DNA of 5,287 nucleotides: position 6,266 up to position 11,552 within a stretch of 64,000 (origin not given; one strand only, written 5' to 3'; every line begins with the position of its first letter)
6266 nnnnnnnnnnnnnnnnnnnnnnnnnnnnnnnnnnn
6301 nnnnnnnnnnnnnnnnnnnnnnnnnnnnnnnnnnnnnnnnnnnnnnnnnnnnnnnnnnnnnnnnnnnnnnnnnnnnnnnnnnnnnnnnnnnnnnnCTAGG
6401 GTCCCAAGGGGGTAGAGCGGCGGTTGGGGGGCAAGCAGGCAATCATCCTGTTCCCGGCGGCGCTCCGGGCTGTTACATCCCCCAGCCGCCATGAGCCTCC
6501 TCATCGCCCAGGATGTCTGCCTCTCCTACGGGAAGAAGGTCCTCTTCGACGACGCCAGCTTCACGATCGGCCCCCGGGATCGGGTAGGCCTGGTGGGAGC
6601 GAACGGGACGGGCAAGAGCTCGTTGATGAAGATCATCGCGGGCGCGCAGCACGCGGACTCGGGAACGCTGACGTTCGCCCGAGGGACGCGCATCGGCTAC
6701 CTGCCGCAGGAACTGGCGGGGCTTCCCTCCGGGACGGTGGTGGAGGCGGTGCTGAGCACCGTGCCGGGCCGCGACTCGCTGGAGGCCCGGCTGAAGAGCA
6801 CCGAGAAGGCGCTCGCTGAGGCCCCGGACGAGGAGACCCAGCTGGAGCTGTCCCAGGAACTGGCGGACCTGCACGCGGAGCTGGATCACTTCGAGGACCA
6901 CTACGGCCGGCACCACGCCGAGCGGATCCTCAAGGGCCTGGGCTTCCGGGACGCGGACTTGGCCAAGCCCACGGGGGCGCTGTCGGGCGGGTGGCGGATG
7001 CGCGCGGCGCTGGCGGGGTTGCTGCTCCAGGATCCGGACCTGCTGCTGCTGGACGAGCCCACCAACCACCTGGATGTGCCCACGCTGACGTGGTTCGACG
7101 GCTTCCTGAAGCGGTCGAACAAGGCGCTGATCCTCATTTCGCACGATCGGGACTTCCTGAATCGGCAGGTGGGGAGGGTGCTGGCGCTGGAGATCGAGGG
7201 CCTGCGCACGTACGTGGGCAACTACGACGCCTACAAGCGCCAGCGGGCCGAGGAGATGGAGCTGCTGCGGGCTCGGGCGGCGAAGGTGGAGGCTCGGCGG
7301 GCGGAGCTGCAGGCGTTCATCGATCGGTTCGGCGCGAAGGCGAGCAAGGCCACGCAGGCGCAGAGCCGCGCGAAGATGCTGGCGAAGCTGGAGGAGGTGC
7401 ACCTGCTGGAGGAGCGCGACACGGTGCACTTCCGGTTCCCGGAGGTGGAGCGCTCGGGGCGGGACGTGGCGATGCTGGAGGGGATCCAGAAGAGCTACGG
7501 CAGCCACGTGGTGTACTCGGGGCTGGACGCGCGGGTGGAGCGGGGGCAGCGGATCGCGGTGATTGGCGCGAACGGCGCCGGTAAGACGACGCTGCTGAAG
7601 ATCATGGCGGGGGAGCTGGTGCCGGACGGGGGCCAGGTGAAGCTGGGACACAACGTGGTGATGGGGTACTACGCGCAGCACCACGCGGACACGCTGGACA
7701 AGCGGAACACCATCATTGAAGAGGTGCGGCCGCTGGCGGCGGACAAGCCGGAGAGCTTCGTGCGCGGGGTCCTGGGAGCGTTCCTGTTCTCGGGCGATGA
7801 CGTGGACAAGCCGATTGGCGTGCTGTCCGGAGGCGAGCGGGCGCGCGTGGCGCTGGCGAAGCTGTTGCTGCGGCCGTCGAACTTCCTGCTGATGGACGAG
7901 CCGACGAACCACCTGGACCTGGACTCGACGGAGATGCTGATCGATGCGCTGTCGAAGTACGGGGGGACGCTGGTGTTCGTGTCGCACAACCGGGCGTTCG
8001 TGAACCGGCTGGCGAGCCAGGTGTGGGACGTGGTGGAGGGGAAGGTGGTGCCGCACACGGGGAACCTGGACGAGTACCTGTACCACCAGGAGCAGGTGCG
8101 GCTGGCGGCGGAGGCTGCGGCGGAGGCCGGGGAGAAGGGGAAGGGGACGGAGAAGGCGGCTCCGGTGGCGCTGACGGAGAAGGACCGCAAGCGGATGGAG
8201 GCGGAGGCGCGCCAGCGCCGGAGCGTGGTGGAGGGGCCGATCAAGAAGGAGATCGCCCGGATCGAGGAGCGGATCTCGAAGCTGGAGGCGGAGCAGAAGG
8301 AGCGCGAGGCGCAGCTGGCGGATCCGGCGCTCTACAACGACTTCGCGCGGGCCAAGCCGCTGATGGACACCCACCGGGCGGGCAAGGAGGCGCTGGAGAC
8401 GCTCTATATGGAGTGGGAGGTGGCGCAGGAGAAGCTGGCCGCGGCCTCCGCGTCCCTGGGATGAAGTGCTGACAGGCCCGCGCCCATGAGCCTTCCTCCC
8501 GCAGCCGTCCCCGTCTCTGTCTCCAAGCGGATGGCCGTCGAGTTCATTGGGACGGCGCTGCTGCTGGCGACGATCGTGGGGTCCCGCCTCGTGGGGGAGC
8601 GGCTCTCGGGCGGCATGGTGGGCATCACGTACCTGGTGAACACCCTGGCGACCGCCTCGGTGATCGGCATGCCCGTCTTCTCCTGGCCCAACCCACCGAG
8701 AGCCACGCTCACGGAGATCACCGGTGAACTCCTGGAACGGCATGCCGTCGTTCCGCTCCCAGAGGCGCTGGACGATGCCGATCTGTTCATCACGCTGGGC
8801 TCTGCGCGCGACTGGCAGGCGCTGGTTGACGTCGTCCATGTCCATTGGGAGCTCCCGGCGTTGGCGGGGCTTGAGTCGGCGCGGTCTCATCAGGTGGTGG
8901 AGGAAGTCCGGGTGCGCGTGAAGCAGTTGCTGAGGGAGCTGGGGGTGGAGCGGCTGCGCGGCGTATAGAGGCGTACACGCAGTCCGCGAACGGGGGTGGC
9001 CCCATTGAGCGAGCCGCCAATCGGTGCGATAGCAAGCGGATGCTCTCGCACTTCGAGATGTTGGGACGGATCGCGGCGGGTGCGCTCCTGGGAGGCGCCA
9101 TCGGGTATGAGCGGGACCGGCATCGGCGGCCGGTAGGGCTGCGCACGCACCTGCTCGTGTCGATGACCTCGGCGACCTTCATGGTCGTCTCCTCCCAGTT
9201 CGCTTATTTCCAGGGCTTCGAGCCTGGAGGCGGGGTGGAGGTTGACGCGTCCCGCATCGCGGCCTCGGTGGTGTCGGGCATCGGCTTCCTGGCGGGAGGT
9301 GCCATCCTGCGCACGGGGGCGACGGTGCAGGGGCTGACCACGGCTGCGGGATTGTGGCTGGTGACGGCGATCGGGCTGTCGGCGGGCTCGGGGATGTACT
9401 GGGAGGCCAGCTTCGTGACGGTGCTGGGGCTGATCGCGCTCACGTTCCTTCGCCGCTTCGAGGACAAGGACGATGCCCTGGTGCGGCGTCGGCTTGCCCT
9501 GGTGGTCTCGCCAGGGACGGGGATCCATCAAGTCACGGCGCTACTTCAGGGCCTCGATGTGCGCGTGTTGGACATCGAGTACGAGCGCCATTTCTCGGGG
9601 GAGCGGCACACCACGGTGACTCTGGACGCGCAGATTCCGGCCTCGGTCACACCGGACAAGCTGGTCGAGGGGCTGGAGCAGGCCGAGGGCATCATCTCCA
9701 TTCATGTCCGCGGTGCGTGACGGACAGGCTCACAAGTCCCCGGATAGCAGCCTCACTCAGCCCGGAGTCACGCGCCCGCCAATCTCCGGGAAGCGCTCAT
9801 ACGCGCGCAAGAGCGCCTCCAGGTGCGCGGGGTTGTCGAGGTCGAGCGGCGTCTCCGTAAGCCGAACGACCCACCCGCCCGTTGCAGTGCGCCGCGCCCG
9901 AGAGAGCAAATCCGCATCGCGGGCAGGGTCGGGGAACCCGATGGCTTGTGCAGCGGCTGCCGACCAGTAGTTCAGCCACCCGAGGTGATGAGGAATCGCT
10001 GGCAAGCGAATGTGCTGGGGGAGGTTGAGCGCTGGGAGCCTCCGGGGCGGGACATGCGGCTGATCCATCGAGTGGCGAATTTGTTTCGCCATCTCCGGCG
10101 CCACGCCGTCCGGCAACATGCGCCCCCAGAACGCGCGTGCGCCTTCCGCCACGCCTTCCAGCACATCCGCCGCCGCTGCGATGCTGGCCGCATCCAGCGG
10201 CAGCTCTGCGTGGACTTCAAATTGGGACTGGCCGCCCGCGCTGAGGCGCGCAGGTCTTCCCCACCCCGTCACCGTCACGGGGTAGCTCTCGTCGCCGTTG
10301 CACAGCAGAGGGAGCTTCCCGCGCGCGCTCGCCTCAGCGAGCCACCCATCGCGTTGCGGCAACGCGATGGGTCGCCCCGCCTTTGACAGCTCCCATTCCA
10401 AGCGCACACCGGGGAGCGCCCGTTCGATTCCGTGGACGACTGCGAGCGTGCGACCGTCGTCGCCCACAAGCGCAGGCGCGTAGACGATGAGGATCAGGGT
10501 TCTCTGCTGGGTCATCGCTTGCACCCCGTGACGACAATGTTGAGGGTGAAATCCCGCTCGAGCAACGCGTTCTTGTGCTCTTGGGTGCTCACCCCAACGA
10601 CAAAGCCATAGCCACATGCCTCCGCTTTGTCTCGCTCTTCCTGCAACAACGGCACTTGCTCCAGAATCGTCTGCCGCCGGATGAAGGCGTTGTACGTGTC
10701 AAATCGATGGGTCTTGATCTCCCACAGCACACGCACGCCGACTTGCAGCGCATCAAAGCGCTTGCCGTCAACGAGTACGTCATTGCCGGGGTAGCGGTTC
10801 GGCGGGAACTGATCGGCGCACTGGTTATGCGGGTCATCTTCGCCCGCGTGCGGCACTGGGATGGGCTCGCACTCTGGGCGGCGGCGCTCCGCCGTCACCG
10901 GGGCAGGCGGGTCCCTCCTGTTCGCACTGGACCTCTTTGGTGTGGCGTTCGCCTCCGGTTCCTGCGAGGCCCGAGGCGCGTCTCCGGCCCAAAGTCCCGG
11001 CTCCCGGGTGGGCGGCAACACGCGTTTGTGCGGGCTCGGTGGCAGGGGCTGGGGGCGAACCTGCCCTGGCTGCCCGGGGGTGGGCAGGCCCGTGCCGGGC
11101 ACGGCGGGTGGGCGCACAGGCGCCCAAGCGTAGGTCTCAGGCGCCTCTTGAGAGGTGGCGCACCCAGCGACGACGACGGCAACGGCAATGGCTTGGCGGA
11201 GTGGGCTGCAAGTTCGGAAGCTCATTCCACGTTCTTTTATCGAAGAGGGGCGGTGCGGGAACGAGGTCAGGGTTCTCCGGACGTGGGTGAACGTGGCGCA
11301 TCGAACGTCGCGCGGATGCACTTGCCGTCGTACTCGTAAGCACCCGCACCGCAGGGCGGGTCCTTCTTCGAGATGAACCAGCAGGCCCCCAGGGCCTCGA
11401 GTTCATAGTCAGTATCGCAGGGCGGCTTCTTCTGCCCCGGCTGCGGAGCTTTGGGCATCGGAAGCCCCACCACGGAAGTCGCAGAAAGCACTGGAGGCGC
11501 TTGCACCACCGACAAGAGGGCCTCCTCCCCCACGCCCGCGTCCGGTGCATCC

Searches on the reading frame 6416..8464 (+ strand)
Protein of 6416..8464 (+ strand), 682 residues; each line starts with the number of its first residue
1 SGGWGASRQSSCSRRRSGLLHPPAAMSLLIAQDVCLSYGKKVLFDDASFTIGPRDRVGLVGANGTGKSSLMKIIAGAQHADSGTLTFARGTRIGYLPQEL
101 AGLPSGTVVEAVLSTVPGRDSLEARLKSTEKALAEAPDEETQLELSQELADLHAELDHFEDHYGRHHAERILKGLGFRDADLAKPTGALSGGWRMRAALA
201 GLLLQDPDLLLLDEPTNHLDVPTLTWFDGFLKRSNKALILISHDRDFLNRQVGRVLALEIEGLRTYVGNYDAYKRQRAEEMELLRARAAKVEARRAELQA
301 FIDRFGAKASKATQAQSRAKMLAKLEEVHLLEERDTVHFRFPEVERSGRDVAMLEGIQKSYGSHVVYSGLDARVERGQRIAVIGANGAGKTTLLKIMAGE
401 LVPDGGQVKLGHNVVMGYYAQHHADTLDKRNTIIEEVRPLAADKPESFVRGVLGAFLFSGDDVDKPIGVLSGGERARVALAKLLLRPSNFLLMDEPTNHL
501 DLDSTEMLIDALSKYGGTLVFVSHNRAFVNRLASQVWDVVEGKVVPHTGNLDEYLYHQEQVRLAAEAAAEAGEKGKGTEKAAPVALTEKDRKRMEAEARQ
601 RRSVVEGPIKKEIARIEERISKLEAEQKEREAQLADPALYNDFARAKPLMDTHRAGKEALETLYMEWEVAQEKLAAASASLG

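Call 11: search_protein_families(library=pfam, proteins=[window:6416-8464:+], max_evalue=0.001)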
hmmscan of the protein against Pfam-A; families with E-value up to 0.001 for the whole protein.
window:6416-8464:+ (682 aa): 14 families
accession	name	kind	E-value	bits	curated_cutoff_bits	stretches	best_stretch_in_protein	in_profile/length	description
PF00005.33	ABC_tran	-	9.8e-49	165.9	25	2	45-217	2-137/137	ABC transporter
PF12848.13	ABC_tran_Xtn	-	6.1e-23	81.1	25.9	1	258-339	3-83/85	ABC transporter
PF13304.12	AAA_21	-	2.5e-18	67.6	27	1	456-528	224-302/304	AAA domain, putative AbiEii toxin, Type IV TA system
PF16326.10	ABC_tran_CTD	-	3.5e-13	50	32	1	610-668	7-65/69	ABC transporter C-terminal domain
PF02463.25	SMC_N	-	4.5e-09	36.5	40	0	469-531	136-204/220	RecF/RecN/SMC N terminal domain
PF13555.12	AAA_29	-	1.7e-07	31.3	27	0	370-403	15-48/61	P-loop containing region of AAA domain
PF13191.12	AAA_16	-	8.4e-07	30.1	32.6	0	373-493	18-137/167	AAA ATPase domain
PF13401.12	AAA_22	-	4.8e-06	27.4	27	0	379-520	7-119/130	AAA domain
PF00006.31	ATP-synt_ab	-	1.6e-05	25.1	29.5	0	375-400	12-37/213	ATP synthase alpha/beta family, nucleotide-binding domain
PF13521.12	AAA_28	-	2.8e-05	24.8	27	0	379-427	1-44/164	AAA domain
PF13175.12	AAA_15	-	4.5e-05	23.7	32.1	0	381-397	27-43/374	AAA ATPase domain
PF01926.29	MMR_HSR1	-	0.00069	20.1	21.9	0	56-80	1-24/113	50S ribosome-binding GTPase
PF00004.35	AAA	-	0.00095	20.1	21.2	0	59-79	3-23/131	ATPase family associated with various cellular activities (AAA)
PF03193.22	RsgA_GTPase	-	0.00096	19.4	30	0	369-404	99-133/174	RsgA GTPase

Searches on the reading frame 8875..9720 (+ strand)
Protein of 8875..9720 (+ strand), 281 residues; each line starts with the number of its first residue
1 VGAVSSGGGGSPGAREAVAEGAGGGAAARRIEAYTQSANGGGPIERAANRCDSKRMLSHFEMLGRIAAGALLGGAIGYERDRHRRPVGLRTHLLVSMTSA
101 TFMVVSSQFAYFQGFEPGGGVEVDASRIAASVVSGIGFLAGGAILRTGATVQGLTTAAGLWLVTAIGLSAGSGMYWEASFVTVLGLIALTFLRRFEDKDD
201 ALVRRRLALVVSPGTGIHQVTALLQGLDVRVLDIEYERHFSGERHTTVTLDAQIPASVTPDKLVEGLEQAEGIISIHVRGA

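Call 11: search_protein_families(library=pfam, proteins=[window:8875-9720:+], max_evalue=0.001)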
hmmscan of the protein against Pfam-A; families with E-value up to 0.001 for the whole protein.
window:8875-9720:+ (281 aa): 1 family
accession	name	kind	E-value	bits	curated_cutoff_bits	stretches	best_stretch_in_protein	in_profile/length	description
PF02308.21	MgtC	-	9.7e-37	126.4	31.4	1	68-197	3-120/121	MgtC family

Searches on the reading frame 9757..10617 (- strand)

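Call 9: search_protein_families(library=pfam, proteins=[window:9757-10617:-], max_evalue=0.01)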
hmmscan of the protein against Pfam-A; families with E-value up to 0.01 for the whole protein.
window:9757-10617:- (286 aa): 1 family
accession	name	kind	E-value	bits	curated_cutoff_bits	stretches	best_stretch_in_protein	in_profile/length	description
PF19378.4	DUF5953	-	2.8e-121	404.1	25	1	52-284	1-233/233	Family of unknown function (DUF5953)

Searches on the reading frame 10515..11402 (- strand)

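Call 11: search_protein_families(library=pfam, proteins=[window:10515-11402:-], max_evalue=0.001)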
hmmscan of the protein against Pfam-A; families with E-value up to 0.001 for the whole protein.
window:10515-11402:- (296 aa): 1 family
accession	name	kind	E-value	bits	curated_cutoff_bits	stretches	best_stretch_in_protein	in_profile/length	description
PF19829.4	DUF6310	-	6e-58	194.8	27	1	171-294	2-126/126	Family of unknown function (DUF6310)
